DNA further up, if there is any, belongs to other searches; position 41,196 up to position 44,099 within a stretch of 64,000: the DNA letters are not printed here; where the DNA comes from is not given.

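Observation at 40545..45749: Three GT2 polyprenyl-phosphate-sugar synthase-like genes flanking a YfhO-like protein: a CsbB-YfhO-type extracytoplasmic glycosylation pair in a presumably Gram-negative, TonB-bearing organism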

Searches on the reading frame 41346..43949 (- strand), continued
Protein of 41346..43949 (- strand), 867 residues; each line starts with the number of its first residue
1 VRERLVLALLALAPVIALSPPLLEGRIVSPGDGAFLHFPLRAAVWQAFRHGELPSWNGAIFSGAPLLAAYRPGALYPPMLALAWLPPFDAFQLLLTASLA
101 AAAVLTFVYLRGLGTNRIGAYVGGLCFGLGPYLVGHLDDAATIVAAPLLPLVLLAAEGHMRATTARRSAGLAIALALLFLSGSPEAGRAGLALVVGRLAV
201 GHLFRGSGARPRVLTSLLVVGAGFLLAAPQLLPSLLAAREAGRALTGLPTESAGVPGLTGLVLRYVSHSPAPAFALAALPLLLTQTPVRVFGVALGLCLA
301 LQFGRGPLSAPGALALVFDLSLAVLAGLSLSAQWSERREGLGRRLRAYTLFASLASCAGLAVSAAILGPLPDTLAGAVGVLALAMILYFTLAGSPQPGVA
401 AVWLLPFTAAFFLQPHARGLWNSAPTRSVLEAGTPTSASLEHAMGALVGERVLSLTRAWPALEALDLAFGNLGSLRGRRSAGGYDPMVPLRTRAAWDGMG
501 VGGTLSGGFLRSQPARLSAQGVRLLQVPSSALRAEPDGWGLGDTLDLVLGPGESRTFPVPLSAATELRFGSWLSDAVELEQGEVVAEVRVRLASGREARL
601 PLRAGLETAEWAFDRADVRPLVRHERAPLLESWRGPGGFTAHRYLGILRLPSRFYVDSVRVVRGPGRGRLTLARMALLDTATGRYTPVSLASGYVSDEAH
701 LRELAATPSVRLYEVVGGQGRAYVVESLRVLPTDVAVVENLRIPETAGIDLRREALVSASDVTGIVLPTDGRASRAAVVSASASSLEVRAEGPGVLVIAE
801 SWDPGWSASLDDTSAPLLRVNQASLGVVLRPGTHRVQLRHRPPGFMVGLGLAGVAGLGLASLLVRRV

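Call 50: search_protein_families(library=pfam, proteins=[L022:14636-15964:+, L022:16027-16980:+, L022:17087-18007:+, L022:18020-19036:+, L022:19470-20780:+, L025:14736-16541:+, L025:16538-17566:+, L025:17566-18540:+, L025:18601-19290:+, L025:19793-20980:+], max_evalue=0.001)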
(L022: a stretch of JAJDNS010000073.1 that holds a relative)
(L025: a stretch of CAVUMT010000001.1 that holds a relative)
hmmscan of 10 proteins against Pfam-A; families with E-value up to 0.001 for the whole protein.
L022:14636-15964:+ (442 aa): 5 families
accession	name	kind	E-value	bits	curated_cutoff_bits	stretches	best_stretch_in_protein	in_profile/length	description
PF03721.20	UDPG_MGDP_dh_N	-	1.2e-41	142.8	27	1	17-193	2-181/187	UDP-glucose/GDP-mannose dehydrogenase family, NAD binding domain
PF00984.24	UDPG_MGDP_dh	-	3.3e-31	107.7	25.4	1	214-304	2-93/94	UDP-glucose/GDP-mannose dehydrogenase family, central domain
PF03720.21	UDPG_MGDP_dh_C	-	5.3e-20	72.1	30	1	331-428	1-102/103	UDP-glucose/GDP-mannose dehydrogenase family, UDP binding domain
PF03446.21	NAD_binding_2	-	3.7e-08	34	21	1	17-142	1-102/161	NAD binding domain of 6-phosphogluconate dehydrogenase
PF02737.24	3HCDH_N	-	4.2e-05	24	22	1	18-97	2-86/180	3-hydroxyacyl-CoA dehydrogenase, NAD binding domain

L022:16027-16980:+ (317 aa): 0 families

L022:17087-18007:+ (306 aa): 0 families

L022:18020-19036:+ (338 aa): 3 families
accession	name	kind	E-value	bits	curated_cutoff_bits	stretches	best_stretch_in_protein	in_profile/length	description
PF03102.20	NeuB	-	5.9e-32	111.5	22.1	1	39-264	1-239/241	NeuB family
PF08666.17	SAF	-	1.5e-11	45.1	21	1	277-338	2-63/63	SAF domain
PF13144.11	ChapFlgA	-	1.1e-05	25.9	23.8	1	279-338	4-61/122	Chaperone for flagella basal body P-ring formation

L022:19470-20780:+ (436 aa): 7 families
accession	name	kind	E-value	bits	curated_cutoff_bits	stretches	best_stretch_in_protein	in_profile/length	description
PF08241.18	Methyltransf_11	-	5.3e-20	72.3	21.2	1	226-315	1-94/95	Methyltransferase domain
PF13649.12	Methyltransf_25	-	1.3e-18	67.9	27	1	225-312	1-97/97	Methyltransferase domain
PF13489.12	Methyltransf_23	-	2.9e-15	56.8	27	1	206-355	7-162/164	Methyltransferase domain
PF08242.18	Methyltransf_12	-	4e-12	47.1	30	1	226-314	1-98/98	Methyltransferase domain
PF13847.12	Methyltransf_31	-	7e-10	39.2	27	1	224-320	6-113/145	Methyltransferase domain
PF01209.24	Ubie_methyltran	-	4.7e-05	23.3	20.1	1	224-316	50-151/233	ubiE/COQ5 methyltransferase family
PF03141.22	Methyltransf_29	-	4.8e-05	22.6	23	1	217-317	113-218/506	Putative S-adenosyl-L-methionine-dependent methyltransferase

L025:14736-16541:+ (601 aa): 0 families

L025:16538-17566:+ (342 aa): 3 families
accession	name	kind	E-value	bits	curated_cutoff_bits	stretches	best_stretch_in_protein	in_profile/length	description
PF03102.20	NeuB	-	1.7e-33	116.5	22.1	1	39-264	1-239/241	NeuB family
PF08666.17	SAF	-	1.9e-09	38.4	21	1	281-342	2-63/63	SAF domain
PF13144.11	ChapFlgA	-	4.6e-05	23.9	23.8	1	283-342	4-61/122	Chaperone for flagella basal body P-ring formation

L025:17566-18540:+ (324 aa): 7 families
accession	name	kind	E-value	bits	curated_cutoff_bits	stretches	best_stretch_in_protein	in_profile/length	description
PF16363.11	GDP_Man_Dehyd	-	3.4e-57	194.8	27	1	3-312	1-331/332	GDP-mannose 4,6 dehydratase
PF01370.27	Epimerase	-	7.6e-54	183.1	20.9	1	2-243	1-240/240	NAD dependent epimerase/dehydratase family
PF02719.21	Polysacc_synt_2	-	5.8e-18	65.5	20.2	1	3-118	2-128/293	Polysaccharide biosynthesis protein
PF07993.18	NAD_binding_4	-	8e-18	65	20.1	1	58-187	78-216/258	Male sterility protein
PF01073.25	3Beta_HSD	-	9.7e-14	51.5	22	1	3-162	1-160/280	3-beta hydroxysteroid dehydrogenase/isomerase family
PF04321.23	RmlD_sub_bind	-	2.1e-08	34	27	1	2-272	3-242/287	RmlD substrate binding domain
PF02737.24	3HCDH_N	-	3.9e-05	24.1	22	1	7-120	6-116/180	3-hydroxyacyl-CoA dehydrogenase, NAD binding domain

L025:18601-19290:+ (229 aa): 2 families
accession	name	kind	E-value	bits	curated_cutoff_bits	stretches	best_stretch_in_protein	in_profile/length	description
PF08241.18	Methyltransf_11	-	3.5e-09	37.6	21.2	1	32-116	7-94/95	Methyltransferase domain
PF13649.12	Methyltransf_25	-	3.2e-08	34.6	27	1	31-113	7-97/97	Methyltransferase domain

L025:19793-20980:+ (395 aa): 0 families

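Call 52: find_encoding_contigs(protein=P0239, flank=8000, max_places=2)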
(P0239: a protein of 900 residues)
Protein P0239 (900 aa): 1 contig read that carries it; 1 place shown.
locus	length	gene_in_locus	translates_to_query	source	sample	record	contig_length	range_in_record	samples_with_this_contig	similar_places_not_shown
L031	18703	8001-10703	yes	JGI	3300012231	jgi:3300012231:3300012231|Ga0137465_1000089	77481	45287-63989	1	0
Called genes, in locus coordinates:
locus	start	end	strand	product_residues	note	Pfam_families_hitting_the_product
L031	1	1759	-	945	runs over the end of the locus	-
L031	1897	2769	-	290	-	-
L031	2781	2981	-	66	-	-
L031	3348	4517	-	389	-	PF00155:Aminotran_1_2 (faint), PF00266:Aminotran_5, PF01041:DegT_DnrJ_EryC1 (weak), PF01053:Cys_Met_Meta_PP (weak)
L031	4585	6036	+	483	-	PF08240:ADH_N, PF00107:ADH_zinc_N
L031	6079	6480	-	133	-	PF01850:PIN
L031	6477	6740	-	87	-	PF02604:PhdYeFM_antitox (weak)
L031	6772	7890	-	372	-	PF13578:Methyltransf_24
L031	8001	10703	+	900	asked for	PF09586:YfhO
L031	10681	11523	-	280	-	PF02900:LigB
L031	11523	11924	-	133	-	PF07746:LigA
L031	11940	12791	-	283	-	PF12146:Hydrolase_4 (faint), PF00561:Abhydrolase_1, PF12697:Abhydrolase_6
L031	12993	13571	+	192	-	-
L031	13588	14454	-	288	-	PF06283:ThuA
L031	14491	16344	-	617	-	PF13570:Beta-prop_ACSF4 (faint), PF01011:PQQ, PF13360:PQQ_2 (weak)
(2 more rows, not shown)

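Call 53: find_encoding_contigs(protein=P0204, flank=8000, max_places=2)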
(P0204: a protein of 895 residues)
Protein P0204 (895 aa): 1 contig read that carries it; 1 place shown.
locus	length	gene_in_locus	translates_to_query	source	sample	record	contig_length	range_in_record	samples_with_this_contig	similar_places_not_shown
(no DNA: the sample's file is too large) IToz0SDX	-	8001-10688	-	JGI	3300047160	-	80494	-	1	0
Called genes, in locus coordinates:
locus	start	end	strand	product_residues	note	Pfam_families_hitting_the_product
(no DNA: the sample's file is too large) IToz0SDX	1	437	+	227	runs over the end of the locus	PF00392:GntR, PF07729:FCD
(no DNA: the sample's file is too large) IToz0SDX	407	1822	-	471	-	PF02614:UxaC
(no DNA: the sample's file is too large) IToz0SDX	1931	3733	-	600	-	PF01011:PQQ, PF13360:PQQ_2, PF13570:Beta-prop_ACSF4 (weak), PF07774:EMC1_C (faint), PF13360:PQQ_2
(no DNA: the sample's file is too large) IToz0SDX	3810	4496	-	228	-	PF12698:ABC2_membrane_3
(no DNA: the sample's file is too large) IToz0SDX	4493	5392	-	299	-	PF00005:ABC_tran, PF13304:AAA_21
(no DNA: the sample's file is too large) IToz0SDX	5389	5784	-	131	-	PF00392:GntR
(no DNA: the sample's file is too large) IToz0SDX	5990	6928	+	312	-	-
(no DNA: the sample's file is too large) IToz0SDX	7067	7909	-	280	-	PF09335:VTT_dom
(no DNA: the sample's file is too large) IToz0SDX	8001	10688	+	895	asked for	PF09586:YfhO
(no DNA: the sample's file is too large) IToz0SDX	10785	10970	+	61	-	-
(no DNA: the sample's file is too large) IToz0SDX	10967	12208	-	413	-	PF04542:Sigma70_r2, PF08281:Sigma70_r4_2, PF20239:DUF6596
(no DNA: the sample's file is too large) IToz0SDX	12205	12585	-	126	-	PF03795:YCII (weak)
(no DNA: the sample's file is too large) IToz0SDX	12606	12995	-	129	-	PF03795:YCII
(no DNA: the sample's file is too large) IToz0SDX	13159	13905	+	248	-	PF07228:SpoIIE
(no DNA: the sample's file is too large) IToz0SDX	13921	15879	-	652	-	PF00486:Trans_reg_C, PF00515:TPR_1 (faint), PF07719:TPR_2 (faint), PF13431:TPR_17 (faint), PF13428:TPR_14 (faint), PF13432:TPR_16 (faint), PF14559:TPR_19 (faint)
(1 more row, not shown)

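Call 55: search_protein_families(library=ncbifam, proteins=[L002:18188-18955:+], max_evalue=0.01)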
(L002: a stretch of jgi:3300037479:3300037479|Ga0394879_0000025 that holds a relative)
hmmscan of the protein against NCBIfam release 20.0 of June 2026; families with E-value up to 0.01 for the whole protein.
L002:18188-18955:+ (255 aa): 14 families
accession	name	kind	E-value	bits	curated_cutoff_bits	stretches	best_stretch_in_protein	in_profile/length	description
TIGR04182.1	glyco_TIGR04182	equivalog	2.5e-16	59.9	325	1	2-210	5-198/293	S-layer glycoprotein N-glycosyltransferase AglJ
NF041391.1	DPhHxTase_Halo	equivalog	9.5e-15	54.2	375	1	5-209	3-190/213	dolichyl-phosphate hexose transferase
NF007986.1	PRK10714.1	equivalog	1.8e-13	50.2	529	1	1-167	10-171/316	undecaprenyl-phosphate 4-deoxy-4-formamido-L-arabinose transferase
NF058614.1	PPMAGASynPpgS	equivalog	1.2e-09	38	370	1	1-202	4-196/226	polyprenyl-phospho-N-acetylgalactosaminyl synthase PpgS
NF047588.1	GlcsyltransPgfSStrep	equivalog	2.9e-09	36.6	500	1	2-211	6-202/308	glycosyltransferase PgfS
TIGR03469.1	HpnB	hypoth_equivalog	5.9e-09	35.4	379.25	1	2-117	49-170/386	hopene-associated glycosyltransferase HpnB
NF053846.1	glyco_with_XrtP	equivalog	7.7e-07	28.1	520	1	1-75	45-121/440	XrtP-associated glycosyltransferase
TIGR04283.1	glyco_like_mftF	equivalog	1.3e-06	28.1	182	1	2-66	4-61/221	TIGR04283 family arsenosugar biosynthesis glycosyltransferase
TIGR03937.1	PgaC_IcaA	equivalog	5.1e-06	25.7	422.3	1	1-74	49-122/407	poly-beta-1,6-N-acetyl-D-glucosamine synthase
NF041875.1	EPS_EpsD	equivalog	1.1e-05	25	370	1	2-105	4-102/325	exopolysaccharide biosynthesis glycosyltransferase EpsD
NF045692.1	OglycostaseCruG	equivalog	0.00048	19.2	600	1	1-98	45-143/386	2'-O-glycosyltransferase CruG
NF047683.1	TeichurnBiosyTuaG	equivalog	0.0015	18.2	400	1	2-101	11-105/252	teichuronic acid biosynthesis protein TuaG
NF010496.0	PRK13915.1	equivalog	0.003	16.7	262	1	1-104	35-139/307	glucosyl-3-phosphoglycerate synthase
NF007482.0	PRK10073.1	equivalog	0.004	16.2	423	1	1-97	10-100/334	glycosyltransferase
